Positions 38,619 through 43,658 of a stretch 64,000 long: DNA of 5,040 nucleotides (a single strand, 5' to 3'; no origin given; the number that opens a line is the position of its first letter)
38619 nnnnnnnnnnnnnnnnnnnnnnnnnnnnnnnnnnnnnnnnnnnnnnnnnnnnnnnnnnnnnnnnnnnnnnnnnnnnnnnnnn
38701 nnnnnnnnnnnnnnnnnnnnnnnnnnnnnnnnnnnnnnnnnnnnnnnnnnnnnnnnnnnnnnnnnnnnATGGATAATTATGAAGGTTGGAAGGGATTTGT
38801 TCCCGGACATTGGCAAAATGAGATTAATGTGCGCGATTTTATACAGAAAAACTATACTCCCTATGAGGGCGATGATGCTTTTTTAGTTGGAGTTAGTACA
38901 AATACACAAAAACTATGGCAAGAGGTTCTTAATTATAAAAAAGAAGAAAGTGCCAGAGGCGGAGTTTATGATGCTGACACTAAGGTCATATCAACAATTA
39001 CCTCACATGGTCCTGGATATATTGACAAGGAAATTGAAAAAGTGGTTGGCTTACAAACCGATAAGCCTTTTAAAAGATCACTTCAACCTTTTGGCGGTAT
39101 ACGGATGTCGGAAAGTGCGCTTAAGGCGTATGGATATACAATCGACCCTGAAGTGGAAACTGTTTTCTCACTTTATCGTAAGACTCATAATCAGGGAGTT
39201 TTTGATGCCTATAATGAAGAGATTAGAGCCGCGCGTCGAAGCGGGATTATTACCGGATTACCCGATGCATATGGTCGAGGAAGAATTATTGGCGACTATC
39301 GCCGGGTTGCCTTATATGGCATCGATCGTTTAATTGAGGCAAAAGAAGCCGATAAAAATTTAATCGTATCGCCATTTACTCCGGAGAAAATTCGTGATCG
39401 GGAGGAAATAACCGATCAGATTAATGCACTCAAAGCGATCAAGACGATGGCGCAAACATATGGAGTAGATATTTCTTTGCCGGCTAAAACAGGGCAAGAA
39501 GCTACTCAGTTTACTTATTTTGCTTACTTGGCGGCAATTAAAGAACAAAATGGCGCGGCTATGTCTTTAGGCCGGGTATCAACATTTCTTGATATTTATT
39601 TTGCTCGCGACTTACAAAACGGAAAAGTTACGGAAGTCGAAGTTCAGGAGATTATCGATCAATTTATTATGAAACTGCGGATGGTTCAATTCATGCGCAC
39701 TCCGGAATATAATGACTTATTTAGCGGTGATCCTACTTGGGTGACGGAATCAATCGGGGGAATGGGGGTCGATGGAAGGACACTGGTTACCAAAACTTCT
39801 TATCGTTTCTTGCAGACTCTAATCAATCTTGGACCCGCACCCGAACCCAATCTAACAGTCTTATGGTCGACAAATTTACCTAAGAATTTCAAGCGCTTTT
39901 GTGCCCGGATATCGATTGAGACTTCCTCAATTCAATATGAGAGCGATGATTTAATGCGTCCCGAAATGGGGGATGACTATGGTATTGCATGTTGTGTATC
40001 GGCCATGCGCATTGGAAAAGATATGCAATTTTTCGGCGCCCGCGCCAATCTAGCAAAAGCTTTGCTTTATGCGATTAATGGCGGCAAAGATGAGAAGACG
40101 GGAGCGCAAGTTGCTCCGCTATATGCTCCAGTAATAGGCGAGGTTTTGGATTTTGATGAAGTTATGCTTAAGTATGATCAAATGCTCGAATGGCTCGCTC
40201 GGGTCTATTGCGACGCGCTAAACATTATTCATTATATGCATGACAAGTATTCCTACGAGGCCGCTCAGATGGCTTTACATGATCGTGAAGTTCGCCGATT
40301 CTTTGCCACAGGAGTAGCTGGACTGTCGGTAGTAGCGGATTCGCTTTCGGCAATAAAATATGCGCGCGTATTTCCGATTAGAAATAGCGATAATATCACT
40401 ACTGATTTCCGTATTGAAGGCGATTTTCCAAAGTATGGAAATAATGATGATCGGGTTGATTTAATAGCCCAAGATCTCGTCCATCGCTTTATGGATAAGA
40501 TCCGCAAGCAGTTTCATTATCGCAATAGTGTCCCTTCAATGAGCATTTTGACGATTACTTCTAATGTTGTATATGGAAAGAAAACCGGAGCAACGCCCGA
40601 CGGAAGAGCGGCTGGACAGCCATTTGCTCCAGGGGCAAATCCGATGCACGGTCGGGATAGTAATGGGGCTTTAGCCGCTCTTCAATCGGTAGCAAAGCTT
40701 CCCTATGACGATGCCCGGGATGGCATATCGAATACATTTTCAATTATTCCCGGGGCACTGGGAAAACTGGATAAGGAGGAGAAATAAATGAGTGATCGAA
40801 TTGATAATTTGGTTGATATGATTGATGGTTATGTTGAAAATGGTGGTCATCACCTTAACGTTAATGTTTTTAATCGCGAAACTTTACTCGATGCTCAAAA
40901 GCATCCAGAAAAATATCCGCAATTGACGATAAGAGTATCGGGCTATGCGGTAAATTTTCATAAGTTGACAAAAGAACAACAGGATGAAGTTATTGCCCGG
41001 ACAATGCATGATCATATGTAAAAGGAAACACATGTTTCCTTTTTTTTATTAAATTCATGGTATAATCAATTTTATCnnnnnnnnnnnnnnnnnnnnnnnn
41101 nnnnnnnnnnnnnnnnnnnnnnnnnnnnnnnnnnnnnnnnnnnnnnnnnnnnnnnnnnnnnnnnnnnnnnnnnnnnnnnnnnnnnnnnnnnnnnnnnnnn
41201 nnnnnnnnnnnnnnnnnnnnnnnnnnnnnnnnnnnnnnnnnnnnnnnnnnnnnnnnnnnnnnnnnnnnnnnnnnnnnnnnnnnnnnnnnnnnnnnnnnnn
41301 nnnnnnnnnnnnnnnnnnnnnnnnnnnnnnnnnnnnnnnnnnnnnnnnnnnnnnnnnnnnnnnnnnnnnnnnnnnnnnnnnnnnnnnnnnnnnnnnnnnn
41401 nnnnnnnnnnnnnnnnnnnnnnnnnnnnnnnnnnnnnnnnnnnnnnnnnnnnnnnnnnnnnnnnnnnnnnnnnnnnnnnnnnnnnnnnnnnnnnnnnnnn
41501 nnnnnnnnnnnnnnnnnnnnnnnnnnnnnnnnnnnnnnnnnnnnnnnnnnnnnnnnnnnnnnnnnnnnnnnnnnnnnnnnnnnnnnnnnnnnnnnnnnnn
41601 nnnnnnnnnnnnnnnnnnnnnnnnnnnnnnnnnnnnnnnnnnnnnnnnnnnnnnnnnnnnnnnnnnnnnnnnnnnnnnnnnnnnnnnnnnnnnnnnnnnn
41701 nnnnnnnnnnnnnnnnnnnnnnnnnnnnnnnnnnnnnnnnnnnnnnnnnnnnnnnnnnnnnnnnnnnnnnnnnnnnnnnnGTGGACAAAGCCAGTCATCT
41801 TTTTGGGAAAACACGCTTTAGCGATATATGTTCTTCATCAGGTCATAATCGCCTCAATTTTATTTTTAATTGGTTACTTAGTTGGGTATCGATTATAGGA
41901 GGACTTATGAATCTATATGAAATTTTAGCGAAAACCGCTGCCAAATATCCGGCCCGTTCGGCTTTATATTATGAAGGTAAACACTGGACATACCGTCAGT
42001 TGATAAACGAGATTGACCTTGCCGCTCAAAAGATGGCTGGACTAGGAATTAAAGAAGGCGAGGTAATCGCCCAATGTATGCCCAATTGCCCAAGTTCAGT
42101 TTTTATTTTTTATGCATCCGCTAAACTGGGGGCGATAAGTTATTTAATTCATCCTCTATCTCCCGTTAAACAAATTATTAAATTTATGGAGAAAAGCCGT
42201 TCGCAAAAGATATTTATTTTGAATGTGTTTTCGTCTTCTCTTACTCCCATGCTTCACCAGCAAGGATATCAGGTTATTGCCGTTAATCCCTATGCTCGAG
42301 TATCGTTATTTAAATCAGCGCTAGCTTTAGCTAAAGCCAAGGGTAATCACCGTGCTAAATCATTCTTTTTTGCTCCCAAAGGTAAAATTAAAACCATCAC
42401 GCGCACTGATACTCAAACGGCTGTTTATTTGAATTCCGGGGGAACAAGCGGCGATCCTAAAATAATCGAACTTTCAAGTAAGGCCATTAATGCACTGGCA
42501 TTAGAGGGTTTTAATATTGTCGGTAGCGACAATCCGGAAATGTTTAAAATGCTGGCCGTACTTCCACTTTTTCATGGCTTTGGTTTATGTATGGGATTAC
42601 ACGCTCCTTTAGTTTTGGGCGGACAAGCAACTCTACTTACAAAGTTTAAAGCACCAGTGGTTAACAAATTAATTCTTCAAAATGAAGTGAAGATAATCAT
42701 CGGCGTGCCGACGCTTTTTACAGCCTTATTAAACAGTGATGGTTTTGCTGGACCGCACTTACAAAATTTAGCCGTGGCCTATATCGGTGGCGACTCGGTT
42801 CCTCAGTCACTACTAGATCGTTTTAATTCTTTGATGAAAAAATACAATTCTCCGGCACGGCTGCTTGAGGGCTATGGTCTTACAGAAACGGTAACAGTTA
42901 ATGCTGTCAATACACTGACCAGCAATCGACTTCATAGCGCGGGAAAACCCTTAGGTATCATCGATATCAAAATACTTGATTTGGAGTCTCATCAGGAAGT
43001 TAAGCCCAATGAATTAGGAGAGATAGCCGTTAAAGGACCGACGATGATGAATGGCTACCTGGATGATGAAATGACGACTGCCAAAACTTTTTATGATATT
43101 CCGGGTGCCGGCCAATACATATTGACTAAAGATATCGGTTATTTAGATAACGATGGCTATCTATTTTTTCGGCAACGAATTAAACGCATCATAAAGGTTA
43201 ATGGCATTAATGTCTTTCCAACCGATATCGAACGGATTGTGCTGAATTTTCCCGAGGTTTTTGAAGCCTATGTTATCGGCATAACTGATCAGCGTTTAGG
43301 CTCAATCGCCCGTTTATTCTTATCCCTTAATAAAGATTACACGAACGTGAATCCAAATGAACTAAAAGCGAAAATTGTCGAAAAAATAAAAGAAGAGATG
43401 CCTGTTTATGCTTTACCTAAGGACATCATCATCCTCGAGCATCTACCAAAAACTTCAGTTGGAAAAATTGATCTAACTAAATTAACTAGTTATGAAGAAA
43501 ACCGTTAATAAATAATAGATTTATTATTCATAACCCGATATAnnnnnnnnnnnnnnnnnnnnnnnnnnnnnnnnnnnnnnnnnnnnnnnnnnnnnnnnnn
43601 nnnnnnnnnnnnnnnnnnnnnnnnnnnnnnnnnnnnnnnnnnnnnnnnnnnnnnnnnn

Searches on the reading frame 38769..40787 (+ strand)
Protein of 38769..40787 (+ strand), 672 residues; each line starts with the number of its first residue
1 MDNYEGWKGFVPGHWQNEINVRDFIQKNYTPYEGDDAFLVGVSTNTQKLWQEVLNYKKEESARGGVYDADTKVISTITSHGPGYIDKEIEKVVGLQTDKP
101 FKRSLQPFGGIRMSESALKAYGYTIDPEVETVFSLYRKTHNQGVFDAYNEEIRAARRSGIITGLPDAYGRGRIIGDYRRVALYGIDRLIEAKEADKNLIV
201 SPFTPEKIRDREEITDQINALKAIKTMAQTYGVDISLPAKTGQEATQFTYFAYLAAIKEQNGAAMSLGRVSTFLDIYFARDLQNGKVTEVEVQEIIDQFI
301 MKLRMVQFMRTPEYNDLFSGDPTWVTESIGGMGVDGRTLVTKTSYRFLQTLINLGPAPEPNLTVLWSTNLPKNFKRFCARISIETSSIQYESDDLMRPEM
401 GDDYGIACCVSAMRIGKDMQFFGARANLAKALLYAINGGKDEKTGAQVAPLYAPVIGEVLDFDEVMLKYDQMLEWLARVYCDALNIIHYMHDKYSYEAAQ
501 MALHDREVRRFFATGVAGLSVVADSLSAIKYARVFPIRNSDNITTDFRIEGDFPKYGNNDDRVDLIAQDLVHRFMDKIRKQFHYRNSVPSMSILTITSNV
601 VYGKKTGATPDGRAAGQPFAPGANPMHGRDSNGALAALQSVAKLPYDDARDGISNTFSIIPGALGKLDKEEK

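Call 39: search_protein_families(library=pfam, proteins=[window:38769-40787:+], max_evalue=0.001)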
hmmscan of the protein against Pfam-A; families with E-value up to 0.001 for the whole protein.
window:38769-40787:+ (672 aa): 2 families
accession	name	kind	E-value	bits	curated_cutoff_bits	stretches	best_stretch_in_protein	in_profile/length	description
PF02901.20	PFL-like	-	4.1e-207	690.2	24.3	1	17-603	3-647/647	Pyruvate formate lyase-like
PF01228.26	Gly_radical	-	3.1e-11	44.2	22.2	1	619-671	1-52/106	Glycine radical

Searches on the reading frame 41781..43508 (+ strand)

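Call 60: search_protein_families(library=ncbifam, proteins=[window:41781-43508:+], max_evalue=0.00001)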
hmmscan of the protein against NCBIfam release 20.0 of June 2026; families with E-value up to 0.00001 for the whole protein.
window:41781-43508:+ (575 aa): 106 families (the best 25 are shown)
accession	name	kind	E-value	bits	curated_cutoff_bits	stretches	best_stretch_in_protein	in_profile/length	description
NF004837.0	PRK06187.1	subfamily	1.3e-81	274.5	476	1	43-568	8-518/531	long-chain-fatty-acid--CoA ligase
NF006181.0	PRK08314.1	subfamily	2.4e-78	263.8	705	1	44-573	25-555/563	long-chain-fatty-acid--CoA ligase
NF004114.0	PRK05605.1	equivalog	2.7e-73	247.2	766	1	44-564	35-561/575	long-chain-fatty-acid--CoA ligase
NF005714.0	PRK07529.1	subfamily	4.2e-68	230.2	632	1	44-570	31-574/640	acyl-CoA synthetase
NF002966.0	PRK03640.1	equivalog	8.4e-61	206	556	1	47-572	6-480/483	o-succinylbenzoate--CoA ligase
NF006182.0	PRK08316.1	subfamily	1.5e-59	201.9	663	1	45-563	13-508/523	fatty acyl-CoA synthetase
NF005220.0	PRK06710.1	equivalog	1.6e-57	194.9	1116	1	44-568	25-549/563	long-chain-fatty-acid--CoA ligase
NF005463.0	PRK07059.1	subfamily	7.7e-57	192.9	869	1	44-564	24-548/557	long-chain-fatty-acid--CoA ligase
NF052269.1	Staph_lig_FadD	equivalog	4.1e-55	187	650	1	65-571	24-492/499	long-chain-fatty-acid--CoA ligase FadD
NF005307.0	PRK06839.1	equivalog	8.3e-55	186.3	748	1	50-572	9-493/496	o-succinylbenzoate--CoA ligase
TIGR03098.1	ligase_PEP_1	hypoth_equivalog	2.3e-53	181.5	592.35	1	46-568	3-514/517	acyl-CoA ligase (AMP-forming), exosortase A system-associated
NF005801.1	PRK07656.1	equivalog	2.9e-53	181.2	657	1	47-563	5-494/500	FadD3 family acyl-CoA ligase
NF004822.0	PRK06178.1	equivalog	7.4e-53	180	782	1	43-570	37-565/571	acyl-CoA synthetase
NF005702.0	PRK07514.1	subfamily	1.5e-52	178.6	558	1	44-565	4-493/506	malonyl-CoA synthase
NF006523.0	PRK08974.1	equivalog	2.6e-52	177.7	884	1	213-568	208-549/561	long-chain-fatty-acid--CoA ligase FadD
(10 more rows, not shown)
